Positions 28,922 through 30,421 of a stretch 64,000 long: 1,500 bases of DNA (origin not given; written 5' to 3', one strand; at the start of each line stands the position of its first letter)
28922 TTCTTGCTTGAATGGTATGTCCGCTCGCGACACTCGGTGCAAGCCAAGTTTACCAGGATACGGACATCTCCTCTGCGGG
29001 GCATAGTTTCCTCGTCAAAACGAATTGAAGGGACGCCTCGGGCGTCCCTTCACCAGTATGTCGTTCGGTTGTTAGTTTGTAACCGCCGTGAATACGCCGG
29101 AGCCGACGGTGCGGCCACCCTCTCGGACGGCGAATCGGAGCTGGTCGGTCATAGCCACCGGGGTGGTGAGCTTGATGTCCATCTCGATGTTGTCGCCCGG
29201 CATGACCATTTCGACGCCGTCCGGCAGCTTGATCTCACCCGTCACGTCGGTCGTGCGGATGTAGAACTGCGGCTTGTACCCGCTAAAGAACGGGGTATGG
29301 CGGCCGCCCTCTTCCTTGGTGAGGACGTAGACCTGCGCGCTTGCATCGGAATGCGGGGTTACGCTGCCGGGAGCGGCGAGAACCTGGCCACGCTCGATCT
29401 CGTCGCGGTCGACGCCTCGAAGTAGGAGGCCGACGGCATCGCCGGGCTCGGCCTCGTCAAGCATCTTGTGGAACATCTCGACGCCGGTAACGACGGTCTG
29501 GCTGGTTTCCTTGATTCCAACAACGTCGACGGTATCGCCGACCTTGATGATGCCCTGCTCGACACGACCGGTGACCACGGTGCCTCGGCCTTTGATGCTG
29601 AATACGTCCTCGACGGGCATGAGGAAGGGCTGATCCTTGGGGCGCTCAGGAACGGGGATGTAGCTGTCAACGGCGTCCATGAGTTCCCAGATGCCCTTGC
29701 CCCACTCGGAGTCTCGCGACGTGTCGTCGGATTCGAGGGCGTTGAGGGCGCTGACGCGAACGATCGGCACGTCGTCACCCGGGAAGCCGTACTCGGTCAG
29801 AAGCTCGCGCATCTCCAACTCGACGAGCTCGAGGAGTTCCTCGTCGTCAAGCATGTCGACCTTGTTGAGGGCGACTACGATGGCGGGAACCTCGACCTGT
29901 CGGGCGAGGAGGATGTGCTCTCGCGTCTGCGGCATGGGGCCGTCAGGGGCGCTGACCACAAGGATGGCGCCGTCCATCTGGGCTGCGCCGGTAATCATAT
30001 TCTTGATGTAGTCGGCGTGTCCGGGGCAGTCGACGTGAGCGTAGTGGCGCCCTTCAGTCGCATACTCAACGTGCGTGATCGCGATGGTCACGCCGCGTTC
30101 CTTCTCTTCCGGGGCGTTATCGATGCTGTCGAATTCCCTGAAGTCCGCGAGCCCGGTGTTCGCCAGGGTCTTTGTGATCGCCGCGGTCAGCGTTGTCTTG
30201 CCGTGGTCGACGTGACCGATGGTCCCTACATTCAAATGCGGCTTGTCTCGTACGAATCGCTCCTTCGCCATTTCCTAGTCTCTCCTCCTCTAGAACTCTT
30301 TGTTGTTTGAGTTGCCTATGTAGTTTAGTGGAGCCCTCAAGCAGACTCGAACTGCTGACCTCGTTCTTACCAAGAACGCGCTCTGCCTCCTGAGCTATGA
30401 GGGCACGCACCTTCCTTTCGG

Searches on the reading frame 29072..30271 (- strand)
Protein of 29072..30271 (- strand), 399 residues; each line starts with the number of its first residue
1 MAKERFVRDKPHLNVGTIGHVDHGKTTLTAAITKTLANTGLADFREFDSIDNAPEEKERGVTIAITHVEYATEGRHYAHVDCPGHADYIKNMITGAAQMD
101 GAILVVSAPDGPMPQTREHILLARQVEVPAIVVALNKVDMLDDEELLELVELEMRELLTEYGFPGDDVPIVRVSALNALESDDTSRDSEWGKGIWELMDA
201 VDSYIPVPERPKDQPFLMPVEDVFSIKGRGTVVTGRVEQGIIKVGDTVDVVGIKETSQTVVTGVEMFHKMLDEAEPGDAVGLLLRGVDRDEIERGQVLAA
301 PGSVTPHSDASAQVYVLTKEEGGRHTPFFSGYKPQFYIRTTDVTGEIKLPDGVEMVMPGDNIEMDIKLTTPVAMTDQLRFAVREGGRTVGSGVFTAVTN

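Call 30: search_protein_families(library=pfam, proteins=[window:29072-30271:-], max_evalue=0.0001)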
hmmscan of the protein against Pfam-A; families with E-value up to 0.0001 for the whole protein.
window:29072-30271:- (399 aa): 5 families
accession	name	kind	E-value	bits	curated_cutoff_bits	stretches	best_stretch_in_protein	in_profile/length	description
PF00009.33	GTP_EFTU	-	1.7e-63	214.1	26.5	1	10-206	1-187/188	Elongation factor Tu GTP binding domain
PF03143.23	GTP_EFTU_D3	-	1.1e-34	119.3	27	1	303-397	1-105/106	Elongation factor Tu C-terminal domain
PF03144.31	GTP_EFTU_D2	-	1.8e-20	73.5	30.3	1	230-299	1-73/73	Elongation factor Tu domain 2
PF01926.29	MMR_HSR1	-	1.4e-05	25.6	21.9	1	15-137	2-113/113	50S ribosome-binding GTPase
PF22042.2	EF-G_D2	-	4.5e-05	23.9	27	0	227-283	13-69/84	Elongation factor G domain 2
